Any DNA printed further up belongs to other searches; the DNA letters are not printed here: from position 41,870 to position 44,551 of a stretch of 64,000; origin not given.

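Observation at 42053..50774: Three tandem paralogous secreted right-handed beta-helix proteins with shared, unannotated junction motifs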

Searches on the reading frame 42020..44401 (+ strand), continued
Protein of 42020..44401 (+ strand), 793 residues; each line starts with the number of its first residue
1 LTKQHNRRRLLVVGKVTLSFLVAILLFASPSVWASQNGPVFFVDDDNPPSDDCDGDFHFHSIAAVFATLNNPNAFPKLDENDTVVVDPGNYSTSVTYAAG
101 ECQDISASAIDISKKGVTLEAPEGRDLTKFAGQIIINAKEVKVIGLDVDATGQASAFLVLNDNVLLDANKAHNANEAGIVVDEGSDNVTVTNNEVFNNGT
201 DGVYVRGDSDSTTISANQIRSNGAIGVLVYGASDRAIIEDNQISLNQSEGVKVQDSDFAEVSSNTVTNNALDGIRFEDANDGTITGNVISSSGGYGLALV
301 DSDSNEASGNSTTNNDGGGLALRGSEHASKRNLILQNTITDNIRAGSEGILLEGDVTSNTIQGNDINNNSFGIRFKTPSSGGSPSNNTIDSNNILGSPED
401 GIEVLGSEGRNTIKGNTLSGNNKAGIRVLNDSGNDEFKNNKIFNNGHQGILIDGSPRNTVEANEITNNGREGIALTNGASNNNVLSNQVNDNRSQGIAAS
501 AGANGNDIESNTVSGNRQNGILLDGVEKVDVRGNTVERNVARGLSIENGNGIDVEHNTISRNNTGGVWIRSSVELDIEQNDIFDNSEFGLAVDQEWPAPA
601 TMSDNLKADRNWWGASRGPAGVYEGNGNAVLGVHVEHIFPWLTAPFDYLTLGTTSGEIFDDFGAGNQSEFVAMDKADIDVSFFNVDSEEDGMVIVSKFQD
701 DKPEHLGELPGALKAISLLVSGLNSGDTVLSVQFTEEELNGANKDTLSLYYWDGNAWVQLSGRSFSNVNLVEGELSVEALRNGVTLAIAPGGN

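Call 28: predict_structure(alignment_id=A2)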
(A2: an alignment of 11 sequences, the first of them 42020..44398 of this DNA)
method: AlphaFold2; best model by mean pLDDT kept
length: 793 residues; sequences in the alignment: 11
mean_pLDDT: 87.7   pTM: 0.76
mean pLDDT of the five models: 87.7, 86.9, 85.5, 85.4, 85.1
residues with pLDDT >= 90: 510; 70-90: 187; 50-70: 46; < 50: 50
segments of 3 or more residues with pLDDT < 50: 1-36, 616-625
pLDDT, mean of each block of 10 residues (from residue 1): 32 46 40 46 91 88 86 82 94 84 85 94 93 96 98 97 98 98 96 98 95 98 97 93 98 97 98 97 98 97 98 97 95 98 91 97 98 94 95 97 92 98 96 94 98 97 98 97 98 98 97 98 97 98 95 95 92 88 86 63 73 55 55 70 71 71 70 85 78 79 74 87 85 88 90 90 91 91 86 60
secondary structure, 60 per line:
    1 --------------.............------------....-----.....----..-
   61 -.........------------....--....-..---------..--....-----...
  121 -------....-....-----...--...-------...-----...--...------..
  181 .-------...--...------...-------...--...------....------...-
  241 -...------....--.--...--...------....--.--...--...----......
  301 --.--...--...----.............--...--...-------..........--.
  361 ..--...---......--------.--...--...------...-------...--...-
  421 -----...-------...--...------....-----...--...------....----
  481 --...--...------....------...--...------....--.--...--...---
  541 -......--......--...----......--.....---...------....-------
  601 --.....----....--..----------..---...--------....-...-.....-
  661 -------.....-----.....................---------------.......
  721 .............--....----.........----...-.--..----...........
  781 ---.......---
elements in order (helices of 4 or more, strands of 3 or more residues): H15-27 E40-43 H49-53 H62-70 E83-86 E89-92 E109-112 E118-120 E128-131 E133-136 E142-144 E147-149 E157-159 E165-167 E170-172 E179-181 E189-191 E194-196 E203-205 E213-215 E218-220 E227-230 E237-239 E242-244 E251-254 E260-262 E265-267 E274-277 E283-285 E288-290 E295-300 E306-308 E311-313 E318-330 E333-335 E338-340 E348-357 E360-362 E365-367 E371-376 E388-390 E393-395 E402-404 E412-414 E417-419 E426-428 E436-438 E441-443 E450-453 E459-461 E464-466 E473-476 E483-485 E488-490 E497-500 E507-509 E512-514 E521-524 E530-532 E535-537 E542-547 E550-555 E558-560 E565-570 E573-577 E581-583 E590-593 E612-615 E655-659 E668-672 E678-698 E714-733 H736-739 E747-752 E757-759 E770-776 H777-780 E784-790

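Call 32: fold_search(model_id=the predicted structure, library=pdb)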
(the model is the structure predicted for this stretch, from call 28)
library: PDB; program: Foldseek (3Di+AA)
matches with E <= 10: 669; with E <= 0.001: 158
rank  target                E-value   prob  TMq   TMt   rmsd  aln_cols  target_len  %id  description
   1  7o7t                  1.4e-08  1.00  0.29  0.32  22.1       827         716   11  Structure of the PL6 family alginate lyase Patl3640 from Pseudoalteromonas atlantica T6c in complex with 4-deoxy-L-eryth (released 2021-07-28)
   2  6f7k_B                1.8e-08  1.00  0.22  0.30  15.6       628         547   13  Crystal structure of Dettilon tailspike protein (gp208) (released 2018-12-19)
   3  6f7k_A                5.8e-08  1.00  0.23  0.30  16.1       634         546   11  Crystal structure of Dettilon tailspike protein (gp208) (released 2018-12-19)
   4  5lw3                  1.2e-07  1.00  0.15  0.29  22.6       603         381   13  Azotobacter vinelandii Mannuronan C-5 epimerase AlgE6 A-module (released 2017-10-25)
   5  2pyg_A                1.2e-07  1.00  0.30  0.60   6.5       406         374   15  Azotobacter vinelandii Mannuronan C-5 epimerase AlgE4 A-module (released 2008-05-27)
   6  2pyh_B                1.4e-07  1.00  0.25  0.49  11.1       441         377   19  Azotobacter vinelandii Mannuronan C-5 epimerase AlgE4 A-module complexed with mannuronan trisaccharide (released 2008-05-27)
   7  2pyg_B                1.5e-07  1.00  0.12  0.20  17.2       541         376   14  Azotobacter vinelandii Mannuronan C-5 epimerase AlgE4 A-module (released 2008-05-27)
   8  6f7d                  1.9e-07  1.00  0.23  0.30  15.8       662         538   12  Crystal structure of Dettilon tailspike protein (gp208) (released 2018-12-19)
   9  8jaz_A                2.0e-07  1.00  0.19  0.28  17.2       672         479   15  Structure of the alginate epimerase/lyase complexed with di-mannuronic acid (released 2024-05-08)
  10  2pyh_A                2.1e-07  1.00  0.14  0.26  21.8       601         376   12  Azotobacter vinelandii Mannuronan C-5 epimerase AlgE4 A-module complexed with mannuronan trisaccharide (released 2008-05-27)
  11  5zku_B                2.3e-07  1.00  0.24  0.39  12.1       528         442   14  Crystal structure of DFA-IIIase from Arthrobacter chlorophenolicus A6 in complex with DFA-III (released 2018-12-19)
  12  5gkq_A                2.6e-07  1.00  0.23  0.25  23.9       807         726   10  Structure of PL6 family alginate lyase AlyGC mutant-R241A (released 2017-02-08)
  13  8ja4                  4.1e-07  1.00  0.17  0.25  15.4       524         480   16  Structure of the alginate epimerase/lyase (released 2024-05-08)
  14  8egr_A                4.3e-07  1.00  0.33  0.41  14.6       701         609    9  Upper tail structure of Staphylococcus phage Andhra (released 2022-12-14)
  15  5zkw_C                4.9e-07  1.00  0.29  0.52   7.3       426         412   15  Crystal structure of DFA-IIIase from Arthrobacter chlorophenolicus A6 in complex with GF2 (released 2018-12-19)
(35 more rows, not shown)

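Call 33: search_solved_structures(query=A2, max_evalue=0.01)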
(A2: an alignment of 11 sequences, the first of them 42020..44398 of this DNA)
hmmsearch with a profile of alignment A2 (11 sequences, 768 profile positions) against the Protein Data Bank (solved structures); distinct sequences matched with E-value up to 0.01: 16.
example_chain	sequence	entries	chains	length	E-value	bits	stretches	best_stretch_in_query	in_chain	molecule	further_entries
4nk8_A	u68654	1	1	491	9.1e-13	50.1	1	146-280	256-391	Poly(beta-D-mannuronate) C5 epimerase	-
4ozy_A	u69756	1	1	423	9.6e-13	50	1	147-279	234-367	Poly(beta-D-mannuronate) C5 epimerase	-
4ozz_A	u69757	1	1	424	9.7e-13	50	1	147-279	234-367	Poly(beta-D-mannuronate) C5 epimerase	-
4nk6_A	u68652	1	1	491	2.1e-12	48.9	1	147-279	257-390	Poly(beta-D-mannuronate) C5 epimerase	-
7o0y_A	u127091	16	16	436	8.7e-10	40.2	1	402-603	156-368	Probable ABC transporter binding protein NosD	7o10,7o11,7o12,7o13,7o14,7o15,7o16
8xfq_A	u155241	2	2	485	2.7e-09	38.6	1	147-258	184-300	mannuronan 5-epimerase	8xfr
8ja4_A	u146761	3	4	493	2.7e-09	38.6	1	147-258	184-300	mannuronan 5-epimerase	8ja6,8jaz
2pyg_A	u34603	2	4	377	5.7e-08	34.2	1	389-500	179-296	Poly(beta-D-mannuronate) C5 epimerase 4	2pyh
5lw3_A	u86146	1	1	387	1.1e-06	30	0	238-309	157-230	Poly(beta-D-mannuronate) C5 epimerase 6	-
7c7d_A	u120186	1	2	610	1.3e-05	26.4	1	452-545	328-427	alpha-1,3-glucanase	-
9j4i_A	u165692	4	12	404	0.00011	23.4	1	168-323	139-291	DFA-III-forming inulin fructotransferase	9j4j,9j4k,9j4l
6f7d_A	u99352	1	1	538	0.00023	22.3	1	248-402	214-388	Tailspike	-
6f7k_A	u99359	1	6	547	0.00024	22.2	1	248-402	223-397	Tailspike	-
9rx2_A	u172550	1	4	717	0.00026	22.1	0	256-353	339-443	Parallel beta-helix repeat protein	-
8egr_A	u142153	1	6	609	0.0005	21.2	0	400-555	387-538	gp15, receptor-binding protein, tail fiber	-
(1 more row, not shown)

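Call 40: find_related_loci(query=A2, collection=genome_contigs, flank=10000)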
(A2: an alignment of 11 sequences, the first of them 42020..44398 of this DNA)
Query A2 (793 aa) in genome_contigs; peptide patterns used: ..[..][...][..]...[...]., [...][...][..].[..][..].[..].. (x = any residue, [..] = any of these).
160 stretches matched a pattern; 6 encode a relative of the query (tblastn E <= 1e-3); 6 distinct loci.
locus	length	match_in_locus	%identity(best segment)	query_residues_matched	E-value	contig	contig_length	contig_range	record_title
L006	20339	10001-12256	41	38-791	4e-167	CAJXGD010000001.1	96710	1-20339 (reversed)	TPA_asm: uncultured bacterium isolate SRR4028170_bin.16_MetaBAT_v2.12.1_MAG genome assembly, contig: NODE_9_length_96710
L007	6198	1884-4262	38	1-790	7e-156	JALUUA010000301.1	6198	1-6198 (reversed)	MAG: Candidatus Bipolaricaulota bacterium isolate 128-326_maxbin2_scaf2bin.065 128-326_scaffold_7202_c1, whole genome sh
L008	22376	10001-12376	37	1-790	6e-148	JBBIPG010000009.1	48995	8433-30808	MAG: Candidatus Fraserbacteria bacterium isolate CYS170214_bin_298 NODE_513_length_48995_cov_2.63219, whole genome shotg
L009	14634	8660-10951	38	29-790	3e-143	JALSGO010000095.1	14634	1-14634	MAG: Candidatus Bipolaricaulota bacterium isolate 354-166_maxbin2_scaf2bin.100 354-166_scaffold_3606_c2, whole genome sh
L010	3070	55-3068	38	38-790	3e-149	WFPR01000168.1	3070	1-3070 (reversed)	MAG: Candidatus Bipolaricaulota bacterium isolate S012_72 k151_35693, whole genome shotgun sequence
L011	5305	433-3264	35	1-790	6e-134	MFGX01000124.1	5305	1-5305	MAG: Candidatus Fraserbacteria bacterium RBG_16_55_9 RBG_16_scaffold_78344, whole genome shotgun sequence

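Call 68: search_protein_families(library=pfam, proteins=[P0013], max_evalue=0.001)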
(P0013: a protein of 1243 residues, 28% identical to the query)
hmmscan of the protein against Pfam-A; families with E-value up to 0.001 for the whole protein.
P0013 (1243 aa): 4 families
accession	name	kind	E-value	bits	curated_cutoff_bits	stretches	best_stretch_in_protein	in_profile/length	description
PF13229.12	Beta_helix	-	1.2e-89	298.4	25.9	7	344-502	3-158/158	Right handed beta helix region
PF05048.19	NosD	-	1.3e-77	260.4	23.6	6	343-508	18-175/212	Periplasmic copper-binding protein (NosD)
PF18962.6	Por_Secre_tail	-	2.9e-10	40.7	27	1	1165-1240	2-74/75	Secretion system C-terminal sorting domain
PF13860.13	FlgD_ig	-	3.9e-05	24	27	0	1175-1228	14-73/79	FlgD Ig-like domain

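Call 73: find_encoding_contigs(protein=P0054, flank=1000, max_places=2)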
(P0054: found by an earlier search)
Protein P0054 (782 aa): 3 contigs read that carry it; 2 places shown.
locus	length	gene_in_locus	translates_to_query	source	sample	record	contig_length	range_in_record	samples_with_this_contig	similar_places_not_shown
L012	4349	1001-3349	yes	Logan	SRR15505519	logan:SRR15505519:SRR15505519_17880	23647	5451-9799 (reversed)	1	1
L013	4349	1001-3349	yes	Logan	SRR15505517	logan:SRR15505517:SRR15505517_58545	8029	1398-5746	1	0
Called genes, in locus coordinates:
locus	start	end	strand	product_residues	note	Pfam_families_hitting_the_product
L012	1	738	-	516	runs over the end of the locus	PF00501:AMP-binding, PF13193:AMP-binding_C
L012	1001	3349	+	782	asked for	PF05048:NosD, PF13229:Beta_helix, PF05048:NosD, PF13229:Beta_helix, PF05048:NosD, PF13229:Beta_helix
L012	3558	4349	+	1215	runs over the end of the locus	PF05048:NosD, PF13229:Beta_helix, PF05048:NosD (weak), PF13229:Beta_helix, PF05048:NosD, PF13229:Beta_helix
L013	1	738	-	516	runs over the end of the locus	PF00501:AMP-binding, PF13193:AMP-binding_C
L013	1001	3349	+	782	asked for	PF05048:NosD, PF13229:Beta_helix, PF05048:NosD, PF13229:Beta_helix, PF05048:NosD, PF13229:Beta_helix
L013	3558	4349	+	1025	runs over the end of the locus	?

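Call 75: search_solved_structures(query=window:42053-44398:+, max_evalue=0.001, show_alignments=3)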
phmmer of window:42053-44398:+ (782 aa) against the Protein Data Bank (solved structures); distinct sequences matched with E-value up to 0.001: 3.
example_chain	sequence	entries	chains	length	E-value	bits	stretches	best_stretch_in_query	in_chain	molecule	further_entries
4nk6_A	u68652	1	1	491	0.00069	21.1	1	164-263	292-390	Poly(beta-D-mannuronate) C5 epimerase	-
4nk8_A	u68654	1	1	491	0.00081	20.8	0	164-263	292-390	Poly(beta-D-mannuronate) C5 epimerase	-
4ozy_A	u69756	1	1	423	0.001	20.5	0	164-263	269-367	Poly(beta-D-mannuronate) C5 epimerase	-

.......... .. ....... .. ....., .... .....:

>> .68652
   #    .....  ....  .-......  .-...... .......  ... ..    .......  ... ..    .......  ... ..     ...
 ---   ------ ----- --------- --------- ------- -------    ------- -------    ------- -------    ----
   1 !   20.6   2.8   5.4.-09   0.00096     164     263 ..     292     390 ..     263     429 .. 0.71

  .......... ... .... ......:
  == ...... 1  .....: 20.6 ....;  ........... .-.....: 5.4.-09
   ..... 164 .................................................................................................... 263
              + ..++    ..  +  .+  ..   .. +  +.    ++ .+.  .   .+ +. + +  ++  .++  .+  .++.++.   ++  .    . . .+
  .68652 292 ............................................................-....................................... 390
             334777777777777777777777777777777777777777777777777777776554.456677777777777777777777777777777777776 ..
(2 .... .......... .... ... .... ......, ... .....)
